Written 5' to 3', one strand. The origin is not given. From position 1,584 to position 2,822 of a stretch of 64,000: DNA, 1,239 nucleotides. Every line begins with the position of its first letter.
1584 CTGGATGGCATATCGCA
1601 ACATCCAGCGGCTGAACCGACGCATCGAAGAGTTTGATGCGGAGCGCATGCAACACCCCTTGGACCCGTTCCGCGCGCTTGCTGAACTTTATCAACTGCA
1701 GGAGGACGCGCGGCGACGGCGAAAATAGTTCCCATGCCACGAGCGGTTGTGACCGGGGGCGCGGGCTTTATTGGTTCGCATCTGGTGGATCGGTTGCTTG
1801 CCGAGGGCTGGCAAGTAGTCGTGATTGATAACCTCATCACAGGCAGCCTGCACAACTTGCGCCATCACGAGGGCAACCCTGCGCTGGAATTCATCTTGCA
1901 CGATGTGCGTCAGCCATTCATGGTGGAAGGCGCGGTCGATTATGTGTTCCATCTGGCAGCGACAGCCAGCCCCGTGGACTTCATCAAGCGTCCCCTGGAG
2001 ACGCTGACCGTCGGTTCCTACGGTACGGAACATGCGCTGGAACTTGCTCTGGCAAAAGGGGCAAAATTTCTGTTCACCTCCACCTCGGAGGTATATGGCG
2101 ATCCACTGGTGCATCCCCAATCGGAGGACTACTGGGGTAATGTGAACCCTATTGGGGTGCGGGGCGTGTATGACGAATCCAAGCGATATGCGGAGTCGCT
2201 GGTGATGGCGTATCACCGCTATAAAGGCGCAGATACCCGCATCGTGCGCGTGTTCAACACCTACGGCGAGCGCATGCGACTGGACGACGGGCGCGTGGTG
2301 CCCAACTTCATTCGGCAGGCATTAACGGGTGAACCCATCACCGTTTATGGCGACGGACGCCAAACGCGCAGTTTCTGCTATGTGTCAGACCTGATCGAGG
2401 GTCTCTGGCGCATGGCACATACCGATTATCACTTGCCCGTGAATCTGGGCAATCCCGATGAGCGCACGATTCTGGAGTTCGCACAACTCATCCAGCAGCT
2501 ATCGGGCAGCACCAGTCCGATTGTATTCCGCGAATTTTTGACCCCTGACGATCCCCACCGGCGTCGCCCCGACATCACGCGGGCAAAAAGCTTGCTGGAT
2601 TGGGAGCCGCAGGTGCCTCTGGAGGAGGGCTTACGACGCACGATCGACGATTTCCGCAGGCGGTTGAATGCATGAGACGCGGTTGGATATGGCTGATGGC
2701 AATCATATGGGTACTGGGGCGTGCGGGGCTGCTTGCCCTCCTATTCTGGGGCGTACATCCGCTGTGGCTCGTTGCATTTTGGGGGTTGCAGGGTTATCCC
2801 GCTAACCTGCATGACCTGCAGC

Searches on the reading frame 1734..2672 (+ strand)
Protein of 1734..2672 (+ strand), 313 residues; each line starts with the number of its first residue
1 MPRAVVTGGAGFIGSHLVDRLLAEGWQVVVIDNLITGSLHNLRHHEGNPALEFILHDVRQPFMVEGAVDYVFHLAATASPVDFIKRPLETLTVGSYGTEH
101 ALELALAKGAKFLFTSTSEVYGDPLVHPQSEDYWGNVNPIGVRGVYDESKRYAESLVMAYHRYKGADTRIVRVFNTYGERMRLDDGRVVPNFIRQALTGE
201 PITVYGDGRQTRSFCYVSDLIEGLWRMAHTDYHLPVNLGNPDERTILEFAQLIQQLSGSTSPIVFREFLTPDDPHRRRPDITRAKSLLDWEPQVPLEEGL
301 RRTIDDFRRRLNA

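Call 65: find_encoding_contigs(protein=window:1734-2672:+, flank=10000, max_places=4)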
Protein window:1734-2672:+ (313 aa): 1 contig read that carries it; 1 place shown.
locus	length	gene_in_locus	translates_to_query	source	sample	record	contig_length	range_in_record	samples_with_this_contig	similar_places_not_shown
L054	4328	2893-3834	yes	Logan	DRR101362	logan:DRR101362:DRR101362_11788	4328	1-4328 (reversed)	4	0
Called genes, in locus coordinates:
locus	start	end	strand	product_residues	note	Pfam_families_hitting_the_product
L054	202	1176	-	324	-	PF01571:GCV_T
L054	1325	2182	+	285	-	-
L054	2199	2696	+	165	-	PF02075:RuvC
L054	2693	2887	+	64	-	-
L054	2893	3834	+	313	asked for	PF01073:3Beta_HSD, PF01370:Epimerase, PF02719:Polysacc_synt_2, PF04321:RmlD_sub_bind, PF16363:GDP_Man_Dehyd, PF07993:NAD_binding_4 (weak)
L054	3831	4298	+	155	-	-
